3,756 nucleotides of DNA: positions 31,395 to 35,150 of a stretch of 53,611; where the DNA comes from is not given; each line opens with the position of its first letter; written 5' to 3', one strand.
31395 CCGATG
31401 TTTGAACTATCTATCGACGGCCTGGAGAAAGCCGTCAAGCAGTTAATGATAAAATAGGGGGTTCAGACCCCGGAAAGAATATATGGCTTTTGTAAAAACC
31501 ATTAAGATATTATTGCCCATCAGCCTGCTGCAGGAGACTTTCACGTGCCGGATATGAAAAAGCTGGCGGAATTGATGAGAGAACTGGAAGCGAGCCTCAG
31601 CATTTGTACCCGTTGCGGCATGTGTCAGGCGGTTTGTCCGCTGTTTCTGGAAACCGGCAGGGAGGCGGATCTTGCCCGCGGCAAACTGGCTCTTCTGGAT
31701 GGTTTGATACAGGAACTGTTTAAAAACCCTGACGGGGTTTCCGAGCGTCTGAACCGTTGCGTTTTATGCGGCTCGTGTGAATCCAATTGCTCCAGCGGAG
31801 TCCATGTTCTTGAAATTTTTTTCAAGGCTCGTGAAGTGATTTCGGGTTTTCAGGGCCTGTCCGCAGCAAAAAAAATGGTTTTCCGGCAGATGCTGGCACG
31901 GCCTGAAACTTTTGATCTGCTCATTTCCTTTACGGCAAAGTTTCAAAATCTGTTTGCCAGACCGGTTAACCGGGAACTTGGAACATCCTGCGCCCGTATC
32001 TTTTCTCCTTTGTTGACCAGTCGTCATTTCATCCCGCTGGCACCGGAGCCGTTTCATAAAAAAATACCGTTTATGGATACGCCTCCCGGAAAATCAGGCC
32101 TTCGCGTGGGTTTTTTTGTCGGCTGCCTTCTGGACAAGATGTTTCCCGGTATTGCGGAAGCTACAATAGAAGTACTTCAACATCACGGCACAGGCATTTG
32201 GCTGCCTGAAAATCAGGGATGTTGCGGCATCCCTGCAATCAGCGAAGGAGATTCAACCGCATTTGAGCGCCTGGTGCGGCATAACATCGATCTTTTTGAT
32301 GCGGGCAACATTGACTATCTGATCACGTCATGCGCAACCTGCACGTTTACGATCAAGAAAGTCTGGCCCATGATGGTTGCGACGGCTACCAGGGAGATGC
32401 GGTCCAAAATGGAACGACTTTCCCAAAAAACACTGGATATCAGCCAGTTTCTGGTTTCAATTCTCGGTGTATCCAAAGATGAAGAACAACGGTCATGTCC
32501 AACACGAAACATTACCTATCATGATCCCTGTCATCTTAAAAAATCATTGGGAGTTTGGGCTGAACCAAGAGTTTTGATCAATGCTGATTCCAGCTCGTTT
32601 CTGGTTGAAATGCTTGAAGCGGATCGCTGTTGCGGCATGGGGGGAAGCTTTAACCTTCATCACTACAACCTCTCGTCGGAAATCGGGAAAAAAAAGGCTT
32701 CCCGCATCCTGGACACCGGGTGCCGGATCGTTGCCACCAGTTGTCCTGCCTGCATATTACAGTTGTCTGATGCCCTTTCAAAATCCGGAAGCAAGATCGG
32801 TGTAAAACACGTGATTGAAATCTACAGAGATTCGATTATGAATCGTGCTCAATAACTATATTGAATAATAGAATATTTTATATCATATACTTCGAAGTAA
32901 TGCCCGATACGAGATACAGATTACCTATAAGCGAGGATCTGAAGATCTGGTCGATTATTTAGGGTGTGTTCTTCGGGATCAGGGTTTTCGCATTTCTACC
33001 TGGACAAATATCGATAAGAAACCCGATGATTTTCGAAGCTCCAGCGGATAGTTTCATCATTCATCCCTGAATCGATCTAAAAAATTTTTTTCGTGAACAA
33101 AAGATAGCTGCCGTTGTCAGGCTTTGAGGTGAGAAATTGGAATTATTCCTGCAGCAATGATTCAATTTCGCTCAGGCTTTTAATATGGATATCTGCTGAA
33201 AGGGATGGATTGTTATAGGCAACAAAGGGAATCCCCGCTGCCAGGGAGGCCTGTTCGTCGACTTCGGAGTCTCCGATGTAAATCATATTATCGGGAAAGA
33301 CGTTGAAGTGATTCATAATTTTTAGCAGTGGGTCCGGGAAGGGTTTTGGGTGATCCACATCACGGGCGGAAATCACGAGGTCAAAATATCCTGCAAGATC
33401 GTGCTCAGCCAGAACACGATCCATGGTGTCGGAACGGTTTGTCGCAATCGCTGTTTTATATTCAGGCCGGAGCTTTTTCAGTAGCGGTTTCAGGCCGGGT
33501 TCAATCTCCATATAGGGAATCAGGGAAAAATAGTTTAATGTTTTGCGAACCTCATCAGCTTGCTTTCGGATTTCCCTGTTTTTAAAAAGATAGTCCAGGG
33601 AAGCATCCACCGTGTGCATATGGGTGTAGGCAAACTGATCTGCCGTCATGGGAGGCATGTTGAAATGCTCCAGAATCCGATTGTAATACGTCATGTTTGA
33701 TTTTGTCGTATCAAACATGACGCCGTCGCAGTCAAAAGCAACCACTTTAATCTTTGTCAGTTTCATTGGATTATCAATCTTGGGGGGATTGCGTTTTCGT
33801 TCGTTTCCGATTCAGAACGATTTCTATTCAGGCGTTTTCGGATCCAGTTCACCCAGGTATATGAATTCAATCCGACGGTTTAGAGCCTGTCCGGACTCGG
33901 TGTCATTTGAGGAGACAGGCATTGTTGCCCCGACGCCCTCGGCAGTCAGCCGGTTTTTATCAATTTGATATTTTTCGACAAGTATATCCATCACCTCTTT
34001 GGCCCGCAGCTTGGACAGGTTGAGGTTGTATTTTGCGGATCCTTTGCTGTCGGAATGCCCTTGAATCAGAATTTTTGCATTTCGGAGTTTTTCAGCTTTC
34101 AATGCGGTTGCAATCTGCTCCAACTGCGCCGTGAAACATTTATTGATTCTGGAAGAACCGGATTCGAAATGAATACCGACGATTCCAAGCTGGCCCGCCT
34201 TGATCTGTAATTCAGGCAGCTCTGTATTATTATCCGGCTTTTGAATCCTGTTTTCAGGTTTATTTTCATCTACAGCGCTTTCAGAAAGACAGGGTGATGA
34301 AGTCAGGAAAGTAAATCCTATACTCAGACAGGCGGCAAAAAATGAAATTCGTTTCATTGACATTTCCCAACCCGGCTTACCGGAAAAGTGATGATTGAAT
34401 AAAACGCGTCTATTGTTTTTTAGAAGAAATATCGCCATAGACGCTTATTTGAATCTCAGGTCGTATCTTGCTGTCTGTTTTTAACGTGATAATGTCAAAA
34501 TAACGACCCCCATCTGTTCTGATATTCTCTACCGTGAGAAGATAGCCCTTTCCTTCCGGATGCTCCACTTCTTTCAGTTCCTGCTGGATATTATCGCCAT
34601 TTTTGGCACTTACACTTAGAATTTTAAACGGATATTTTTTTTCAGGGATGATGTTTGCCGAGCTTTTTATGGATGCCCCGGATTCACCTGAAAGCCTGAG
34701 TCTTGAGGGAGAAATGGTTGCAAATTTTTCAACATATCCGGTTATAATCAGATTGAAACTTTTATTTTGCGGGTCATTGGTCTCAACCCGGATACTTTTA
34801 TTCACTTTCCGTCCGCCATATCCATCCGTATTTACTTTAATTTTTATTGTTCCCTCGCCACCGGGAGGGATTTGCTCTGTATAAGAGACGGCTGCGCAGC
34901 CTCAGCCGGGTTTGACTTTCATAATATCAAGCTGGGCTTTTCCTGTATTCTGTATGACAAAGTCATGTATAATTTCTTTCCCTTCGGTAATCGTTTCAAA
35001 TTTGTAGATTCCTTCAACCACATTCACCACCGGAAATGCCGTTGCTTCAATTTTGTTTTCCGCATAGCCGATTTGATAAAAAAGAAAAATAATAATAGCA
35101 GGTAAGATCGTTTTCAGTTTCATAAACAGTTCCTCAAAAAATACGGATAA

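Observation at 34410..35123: In-frame UGA at the first Cys position of the DUF1573 C-G-C motif: candidate new selenoprotein (or fresh pseudogene)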

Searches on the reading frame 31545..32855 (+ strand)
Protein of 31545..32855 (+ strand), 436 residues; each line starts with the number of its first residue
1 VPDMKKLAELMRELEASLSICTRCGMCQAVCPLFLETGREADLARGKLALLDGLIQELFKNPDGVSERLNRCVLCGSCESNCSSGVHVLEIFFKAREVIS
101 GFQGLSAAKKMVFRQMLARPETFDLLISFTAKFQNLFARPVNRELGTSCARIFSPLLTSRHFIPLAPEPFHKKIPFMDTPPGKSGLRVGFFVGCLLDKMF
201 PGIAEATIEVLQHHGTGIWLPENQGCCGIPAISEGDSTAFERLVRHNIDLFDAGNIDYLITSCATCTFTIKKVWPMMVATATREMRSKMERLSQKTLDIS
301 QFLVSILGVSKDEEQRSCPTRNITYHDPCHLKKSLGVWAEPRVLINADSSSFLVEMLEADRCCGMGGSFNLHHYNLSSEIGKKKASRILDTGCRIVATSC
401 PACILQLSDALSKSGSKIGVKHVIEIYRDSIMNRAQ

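Call 71: search_protein_families(library=ncbifam, proteins=[window:31545-32855:+], max_evalue=1e-10)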
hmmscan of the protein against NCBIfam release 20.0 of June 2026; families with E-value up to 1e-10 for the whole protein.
window:31545-32855:+ (436 aa): 7 families
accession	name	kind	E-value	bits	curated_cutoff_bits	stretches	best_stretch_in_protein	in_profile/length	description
NF045670.1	quin_L_LdhH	equivalog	7.4e-88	295.6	800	1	19-426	304-704/706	L-lactate dehydrogenase (quinone) large subunit LdhH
NF004898.0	PRK06259.1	equivalog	2e-52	178.4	385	1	181-428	257-485/488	fumarate reductase (CoM/CoB) subunit TfrB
NF008369.0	PRK11168.1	equivalog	4.8e-43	147.6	278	1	61-429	49-397/401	anaerobic glycerol-3-phosphate dehydrogenase subunit C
NF008434.0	PRK11274.1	equivalog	1.2e-40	139.7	333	2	151-429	127-405/409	glycolate oxidase subunit GlcF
TIGR03379.1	glycerol3P_GlpC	equivalog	2.3e-29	102.4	279.9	1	187-410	163-380/397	anaerobic glycerol-3-phosphate dehydrogenase subunit GlpC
NF045663.1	diclust_near_Sec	equivalog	1e-16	60.2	530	1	68-415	351-622/759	pyridine nucleotide-disulfide oxidoreductase/dicluster-binding protein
TIGR03288.1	CoB_CoM_SS_B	equivalog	7.7e-13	48.3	345.15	1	189-408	3-238/290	CoB--CoM heterodisulfide reductase subunit B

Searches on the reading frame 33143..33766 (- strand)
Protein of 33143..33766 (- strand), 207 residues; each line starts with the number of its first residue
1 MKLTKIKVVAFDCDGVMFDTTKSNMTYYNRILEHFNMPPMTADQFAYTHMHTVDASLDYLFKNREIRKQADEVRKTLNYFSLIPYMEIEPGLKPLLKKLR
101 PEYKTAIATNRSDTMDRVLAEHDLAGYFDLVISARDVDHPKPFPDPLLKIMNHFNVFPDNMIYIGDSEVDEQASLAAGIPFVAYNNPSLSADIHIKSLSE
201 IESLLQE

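Call 47: search_protein_families(library=pfam, proteins=[window:33143-33766:-], max_evalue=0.001)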
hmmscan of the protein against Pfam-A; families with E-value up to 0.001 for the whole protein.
window:33143-33766:- (207 aa): 2 families
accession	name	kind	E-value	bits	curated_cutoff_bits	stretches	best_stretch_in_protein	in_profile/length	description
PF13419.12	HAD_2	-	1.1e-31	110.8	23.8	1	10-183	2-177/178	Haloacid dehalogenase-like hydrolase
PF00702.32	Hydrolase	-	5.3e-20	73.1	26.4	1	6-178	1-191/191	haloacid dehalogenase-like hydrolase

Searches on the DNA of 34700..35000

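Call 7: search_rna_families(source=window, start=34700, end=35000, threshold=evalue, max_evalue=10, show_alignments=3)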
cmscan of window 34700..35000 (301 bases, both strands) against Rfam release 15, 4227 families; matches with E-value up to 10: 2.
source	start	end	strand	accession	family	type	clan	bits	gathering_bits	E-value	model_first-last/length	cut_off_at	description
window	34741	34759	-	RF01315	CRISPR-DR2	Gene; CRISPR;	CL00014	16.9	37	1.8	1-30/30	no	CRISPR RNA direct repeat element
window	34736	34818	-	RF01183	SNORD19B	Gene; snRNA; snoRNA; CD-box;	CL00048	16.1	50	7.4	1-84/84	no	Small nucleolar RNA SNORD19B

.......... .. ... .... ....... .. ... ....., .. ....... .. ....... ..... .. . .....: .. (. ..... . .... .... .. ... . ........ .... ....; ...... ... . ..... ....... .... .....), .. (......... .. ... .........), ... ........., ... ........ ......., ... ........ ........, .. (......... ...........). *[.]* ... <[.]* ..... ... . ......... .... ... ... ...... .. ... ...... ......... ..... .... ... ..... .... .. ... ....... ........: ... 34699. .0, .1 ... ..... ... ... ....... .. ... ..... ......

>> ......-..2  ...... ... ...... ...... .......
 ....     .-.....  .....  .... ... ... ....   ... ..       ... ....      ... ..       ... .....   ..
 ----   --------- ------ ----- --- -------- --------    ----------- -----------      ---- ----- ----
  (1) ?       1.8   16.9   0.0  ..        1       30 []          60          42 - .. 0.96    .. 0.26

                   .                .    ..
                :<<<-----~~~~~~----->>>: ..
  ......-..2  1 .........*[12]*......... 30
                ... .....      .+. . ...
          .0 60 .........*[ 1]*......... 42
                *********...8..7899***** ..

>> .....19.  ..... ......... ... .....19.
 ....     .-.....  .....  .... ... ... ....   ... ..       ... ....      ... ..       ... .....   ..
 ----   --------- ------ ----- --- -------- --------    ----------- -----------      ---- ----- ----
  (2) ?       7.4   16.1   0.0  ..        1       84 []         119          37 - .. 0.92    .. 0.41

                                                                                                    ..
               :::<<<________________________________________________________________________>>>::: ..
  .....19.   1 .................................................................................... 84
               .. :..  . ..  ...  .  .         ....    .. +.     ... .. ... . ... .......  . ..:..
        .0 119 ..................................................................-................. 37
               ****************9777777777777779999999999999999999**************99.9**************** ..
